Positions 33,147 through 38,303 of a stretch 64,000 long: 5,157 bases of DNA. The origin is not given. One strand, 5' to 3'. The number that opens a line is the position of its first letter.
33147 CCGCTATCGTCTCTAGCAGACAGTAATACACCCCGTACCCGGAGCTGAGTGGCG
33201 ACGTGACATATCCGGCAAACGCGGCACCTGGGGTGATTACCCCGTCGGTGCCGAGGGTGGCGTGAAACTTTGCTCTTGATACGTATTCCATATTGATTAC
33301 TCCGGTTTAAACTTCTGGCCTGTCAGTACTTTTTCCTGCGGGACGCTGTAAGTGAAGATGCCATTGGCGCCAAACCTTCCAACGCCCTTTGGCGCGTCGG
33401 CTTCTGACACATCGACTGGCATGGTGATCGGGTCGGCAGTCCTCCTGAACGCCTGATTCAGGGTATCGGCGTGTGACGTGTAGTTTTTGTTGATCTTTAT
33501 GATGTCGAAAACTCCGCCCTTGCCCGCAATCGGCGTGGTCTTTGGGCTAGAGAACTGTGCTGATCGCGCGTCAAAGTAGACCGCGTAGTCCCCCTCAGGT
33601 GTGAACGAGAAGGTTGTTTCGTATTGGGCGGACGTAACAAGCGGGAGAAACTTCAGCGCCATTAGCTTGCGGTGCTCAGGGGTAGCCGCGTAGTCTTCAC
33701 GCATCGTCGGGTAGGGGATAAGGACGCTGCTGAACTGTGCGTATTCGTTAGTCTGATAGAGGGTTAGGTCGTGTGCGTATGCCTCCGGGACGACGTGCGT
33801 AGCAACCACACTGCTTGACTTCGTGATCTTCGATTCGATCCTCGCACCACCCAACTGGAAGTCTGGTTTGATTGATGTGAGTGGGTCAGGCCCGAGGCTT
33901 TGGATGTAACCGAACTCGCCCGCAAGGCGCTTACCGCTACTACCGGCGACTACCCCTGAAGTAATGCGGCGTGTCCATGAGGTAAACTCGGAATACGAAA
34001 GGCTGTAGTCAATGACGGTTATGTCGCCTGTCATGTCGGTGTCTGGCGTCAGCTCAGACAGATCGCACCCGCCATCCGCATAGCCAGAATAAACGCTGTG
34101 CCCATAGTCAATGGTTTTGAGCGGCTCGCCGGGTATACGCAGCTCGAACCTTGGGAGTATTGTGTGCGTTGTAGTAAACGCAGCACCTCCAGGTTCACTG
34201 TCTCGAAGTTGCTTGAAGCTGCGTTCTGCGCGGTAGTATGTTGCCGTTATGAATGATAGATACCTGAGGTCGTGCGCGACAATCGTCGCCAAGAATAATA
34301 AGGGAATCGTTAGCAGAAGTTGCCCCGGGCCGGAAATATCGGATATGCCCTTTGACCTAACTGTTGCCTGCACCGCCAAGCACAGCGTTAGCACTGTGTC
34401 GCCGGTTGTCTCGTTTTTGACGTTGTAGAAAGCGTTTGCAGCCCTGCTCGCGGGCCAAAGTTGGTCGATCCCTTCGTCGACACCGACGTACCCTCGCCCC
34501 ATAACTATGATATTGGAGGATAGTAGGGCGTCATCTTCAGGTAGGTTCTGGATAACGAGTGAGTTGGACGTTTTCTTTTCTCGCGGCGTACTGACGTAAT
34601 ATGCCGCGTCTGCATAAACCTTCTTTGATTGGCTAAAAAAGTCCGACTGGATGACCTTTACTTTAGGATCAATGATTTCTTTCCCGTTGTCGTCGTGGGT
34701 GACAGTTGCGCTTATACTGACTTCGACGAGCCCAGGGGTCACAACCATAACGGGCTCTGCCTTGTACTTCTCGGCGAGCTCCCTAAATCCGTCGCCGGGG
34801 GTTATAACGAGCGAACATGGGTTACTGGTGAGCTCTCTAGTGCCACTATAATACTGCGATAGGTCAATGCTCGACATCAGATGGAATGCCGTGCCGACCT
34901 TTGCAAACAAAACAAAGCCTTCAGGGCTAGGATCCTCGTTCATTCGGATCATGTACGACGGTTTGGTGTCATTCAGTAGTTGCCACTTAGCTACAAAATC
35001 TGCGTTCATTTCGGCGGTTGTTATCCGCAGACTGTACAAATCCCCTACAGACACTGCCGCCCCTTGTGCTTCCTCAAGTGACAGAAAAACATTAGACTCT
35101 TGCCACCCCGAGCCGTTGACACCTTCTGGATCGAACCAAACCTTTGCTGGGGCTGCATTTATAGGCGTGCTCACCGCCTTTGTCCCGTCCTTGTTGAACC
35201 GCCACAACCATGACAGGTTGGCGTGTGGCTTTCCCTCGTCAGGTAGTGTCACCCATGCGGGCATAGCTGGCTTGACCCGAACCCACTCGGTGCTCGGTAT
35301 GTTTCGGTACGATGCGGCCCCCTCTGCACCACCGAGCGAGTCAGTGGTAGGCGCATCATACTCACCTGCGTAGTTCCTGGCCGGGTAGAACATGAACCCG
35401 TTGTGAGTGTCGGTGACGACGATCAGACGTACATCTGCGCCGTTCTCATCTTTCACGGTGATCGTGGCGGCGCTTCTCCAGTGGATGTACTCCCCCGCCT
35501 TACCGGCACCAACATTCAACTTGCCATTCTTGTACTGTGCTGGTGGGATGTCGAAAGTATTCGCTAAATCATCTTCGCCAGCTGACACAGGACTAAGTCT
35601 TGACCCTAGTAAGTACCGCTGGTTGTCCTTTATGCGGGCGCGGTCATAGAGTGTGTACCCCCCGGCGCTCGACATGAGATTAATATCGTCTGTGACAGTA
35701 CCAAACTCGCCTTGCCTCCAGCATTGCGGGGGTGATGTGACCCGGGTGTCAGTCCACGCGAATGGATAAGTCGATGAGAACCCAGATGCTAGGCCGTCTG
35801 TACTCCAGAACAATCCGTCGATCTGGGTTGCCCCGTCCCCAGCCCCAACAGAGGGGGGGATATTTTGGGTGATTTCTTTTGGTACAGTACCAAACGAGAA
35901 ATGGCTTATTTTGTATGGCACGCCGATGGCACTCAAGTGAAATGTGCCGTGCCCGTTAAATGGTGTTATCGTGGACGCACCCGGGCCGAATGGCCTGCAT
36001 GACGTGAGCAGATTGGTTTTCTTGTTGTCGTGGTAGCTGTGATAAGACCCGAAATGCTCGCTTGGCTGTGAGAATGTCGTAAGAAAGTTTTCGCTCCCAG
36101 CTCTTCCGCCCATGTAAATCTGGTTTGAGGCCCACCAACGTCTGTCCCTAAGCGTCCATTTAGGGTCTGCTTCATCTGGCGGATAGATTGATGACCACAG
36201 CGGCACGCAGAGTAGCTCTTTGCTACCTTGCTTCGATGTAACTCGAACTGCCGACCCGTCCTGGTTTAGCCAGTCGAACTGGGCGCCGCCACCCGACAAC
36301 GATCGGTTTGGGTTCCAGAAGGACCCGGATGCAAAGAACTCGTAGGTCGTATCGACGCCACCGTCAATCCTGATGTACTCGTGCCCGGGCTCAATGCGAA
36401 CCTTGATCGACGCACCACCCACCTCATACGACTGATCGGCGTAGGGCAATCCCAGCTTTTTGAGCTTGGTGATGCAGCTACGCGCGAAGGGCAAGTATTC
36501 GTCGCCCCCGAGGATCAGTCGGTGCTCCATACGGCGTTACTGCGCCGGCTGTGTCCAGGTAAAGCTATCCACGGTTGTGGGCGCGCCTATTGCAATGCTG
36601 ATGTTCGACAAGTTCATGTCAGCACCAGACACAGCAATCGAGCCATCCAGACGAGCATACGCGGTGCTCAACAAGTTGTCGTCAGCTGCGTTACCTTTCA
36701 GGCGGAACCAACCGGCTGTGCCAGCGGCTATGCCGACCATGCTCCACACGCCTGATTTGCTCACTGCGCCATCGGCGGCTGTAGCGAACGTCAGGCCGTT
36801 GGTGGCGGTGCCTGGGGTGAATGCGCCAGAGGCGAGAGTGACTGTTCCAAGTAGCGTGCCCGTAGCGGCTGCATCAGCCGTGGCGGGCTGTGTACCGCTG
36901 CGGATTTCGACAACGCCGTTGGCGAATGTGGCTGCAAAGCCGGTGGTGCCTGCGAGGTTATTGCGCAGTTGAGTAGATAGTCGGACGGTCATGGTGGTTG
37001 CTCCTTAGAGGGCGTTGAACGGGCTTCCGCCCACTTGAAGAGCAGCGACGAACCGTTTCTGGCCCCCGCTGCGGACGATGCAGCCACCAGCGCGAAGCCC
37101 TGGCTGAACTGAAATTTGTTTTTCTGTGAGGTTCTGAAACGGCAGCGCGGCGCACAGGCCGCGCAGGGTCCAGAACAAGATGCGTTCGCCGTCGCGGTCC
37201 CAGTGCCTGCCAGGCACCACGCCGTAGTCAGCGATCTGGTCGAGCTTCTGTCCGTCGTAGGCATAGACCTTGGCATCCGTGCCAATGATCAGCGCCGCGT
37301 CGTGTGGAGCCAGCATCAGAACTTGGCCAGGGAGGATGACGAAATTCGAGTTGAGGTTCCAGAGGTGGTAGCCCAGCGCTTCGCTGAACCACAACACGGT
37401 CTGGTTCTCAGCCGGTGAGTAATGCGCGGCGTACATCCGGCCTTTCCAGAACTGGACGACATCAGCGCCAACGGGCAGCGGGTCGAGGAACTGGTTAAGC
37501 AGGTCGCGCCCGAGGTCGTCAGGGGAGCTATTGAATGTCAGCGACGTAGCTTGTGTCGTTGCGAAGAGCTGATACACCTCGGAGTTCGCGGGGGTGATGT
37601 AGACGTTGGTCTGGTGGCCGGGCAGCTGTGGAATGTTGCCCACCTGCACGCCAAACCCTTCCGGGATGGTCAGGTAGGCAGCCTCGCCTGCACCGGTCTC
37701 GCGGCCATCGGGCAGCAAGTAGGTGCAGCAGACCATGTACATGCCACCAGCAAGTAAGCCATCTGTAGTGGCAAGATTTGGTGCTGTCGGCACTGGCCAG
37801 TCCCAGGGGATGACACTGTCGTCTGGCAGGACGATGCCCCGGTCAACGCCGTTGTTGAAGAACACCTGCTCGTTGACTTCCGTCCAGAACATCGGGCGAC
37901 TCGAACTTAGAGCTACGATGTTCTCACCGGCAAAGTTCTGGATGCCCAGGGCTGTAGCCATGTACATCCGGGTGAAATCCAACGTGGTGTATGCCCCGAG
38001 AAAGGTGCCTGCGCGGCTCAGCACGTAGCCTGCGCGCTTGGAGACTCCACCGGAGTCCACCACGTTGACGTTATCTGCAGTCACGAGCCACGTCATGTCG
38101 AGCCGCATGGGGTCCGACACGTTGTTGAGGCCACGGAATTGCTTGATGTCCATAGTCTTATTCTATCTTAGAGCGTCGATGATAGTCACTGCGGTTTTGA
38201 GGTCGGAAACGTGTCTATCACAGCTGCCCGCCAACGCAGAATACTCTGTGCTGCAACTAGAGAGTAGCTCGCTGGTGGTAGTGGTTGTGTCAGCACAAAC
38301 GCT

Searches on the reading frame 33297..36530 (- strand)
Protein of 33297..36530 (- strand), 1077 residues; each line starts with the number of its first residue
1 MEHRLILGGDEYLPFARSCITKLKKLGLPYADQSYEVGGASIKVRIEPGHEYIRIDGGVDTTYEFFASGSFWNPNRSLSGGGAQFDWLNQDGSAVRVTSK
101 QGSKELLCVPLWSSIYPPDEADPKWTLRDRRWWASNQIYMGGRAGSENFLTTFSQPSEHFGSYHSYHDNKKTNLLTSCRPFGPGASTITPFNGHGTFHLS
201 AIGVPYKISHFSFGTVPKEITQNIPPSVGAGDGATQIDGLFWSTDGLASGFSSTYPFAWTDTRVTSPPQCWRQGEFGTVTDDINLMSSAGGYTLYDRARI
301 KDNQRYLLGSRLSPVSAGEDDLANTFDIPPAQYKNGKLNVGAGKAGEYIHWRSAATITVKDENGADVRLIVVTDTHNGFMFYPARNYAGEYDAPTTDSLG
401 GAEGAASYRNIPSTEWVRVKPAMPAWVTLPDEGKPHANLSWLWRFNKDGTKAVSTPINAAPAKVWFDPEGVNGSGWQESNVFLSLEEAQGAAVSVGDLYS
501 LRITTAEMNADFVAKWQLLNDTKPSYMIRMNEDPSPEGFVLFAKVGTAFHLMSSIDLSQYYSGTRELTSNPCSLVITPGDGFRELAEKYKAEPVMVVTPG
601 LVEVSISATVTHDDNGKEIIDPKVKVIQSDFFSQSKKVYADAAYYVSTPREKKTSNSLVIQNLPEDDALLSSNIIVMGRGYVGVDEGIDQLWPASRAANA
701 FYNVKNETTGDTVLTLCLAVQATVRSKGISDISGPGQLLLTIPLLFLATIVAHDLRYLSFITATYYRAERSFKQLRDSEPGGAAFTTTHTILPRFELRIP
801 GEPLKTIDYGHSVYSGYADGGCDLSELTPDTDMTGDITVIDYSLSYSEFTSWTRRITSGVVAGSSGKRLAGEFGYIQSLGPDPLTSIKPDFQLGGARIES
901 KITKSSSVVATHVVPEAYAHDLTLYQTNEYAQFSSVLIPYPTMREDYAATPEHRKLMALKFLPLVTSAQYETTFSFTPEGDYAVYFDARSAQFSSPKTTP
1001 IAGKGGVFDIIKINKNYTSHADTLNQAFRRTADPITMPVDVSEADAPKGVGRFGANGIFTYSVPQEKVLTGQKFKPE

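Call 7: search_protein_families(library=phrogs, proteins=[window:33297-36530:-])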
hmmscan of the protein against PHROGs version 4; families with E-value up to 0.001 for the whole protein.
window:33297-36530:- (1077 aa): 0 families

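Call 20: search_protein_families(library=pfam, proteins=[window:33297-36530:-], max_evalue=0.01)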
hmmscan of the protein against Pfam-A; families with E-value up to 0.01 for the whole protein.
window:33297-36530:- (1077 aa): 0 families

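Call 94: search_solved_structures(query=window:33297-36530:-, max_evalue=1)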
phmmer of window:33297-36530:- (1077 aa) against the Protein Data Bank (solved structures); distinct sequences matched with E-value up to 1: 4.
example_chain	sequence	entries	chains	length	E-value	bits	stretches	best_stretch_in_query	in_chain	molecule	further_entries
4qqo_A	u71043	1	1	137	0.2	12.7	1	3-59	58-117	Complement C1q-like protein 3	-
4qqh_A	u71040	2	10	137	0.28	12.2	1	3-59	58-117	Complement C1q-like protein 3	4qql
5ybz_A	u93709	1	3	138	0.28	12.2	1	3-59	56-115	Complement C1q-like protein 3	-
8vwy_E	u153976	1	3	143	0.3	12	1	3-59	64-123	Complement C1q-like protein 3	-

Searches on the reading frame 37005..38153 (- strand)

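Call 7: search_protein_families(library=phrogs, proteins=[window:37005-38153:-])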
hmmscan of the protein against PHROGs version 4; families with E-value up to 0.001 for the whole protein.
window:37005-38153:- (382 aa): 1 family
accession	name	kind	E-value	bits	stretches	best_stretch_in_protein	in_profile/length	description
phrog_8040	-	connector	1.6e-26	94.2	1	3-307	6-313/396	head closure Hc3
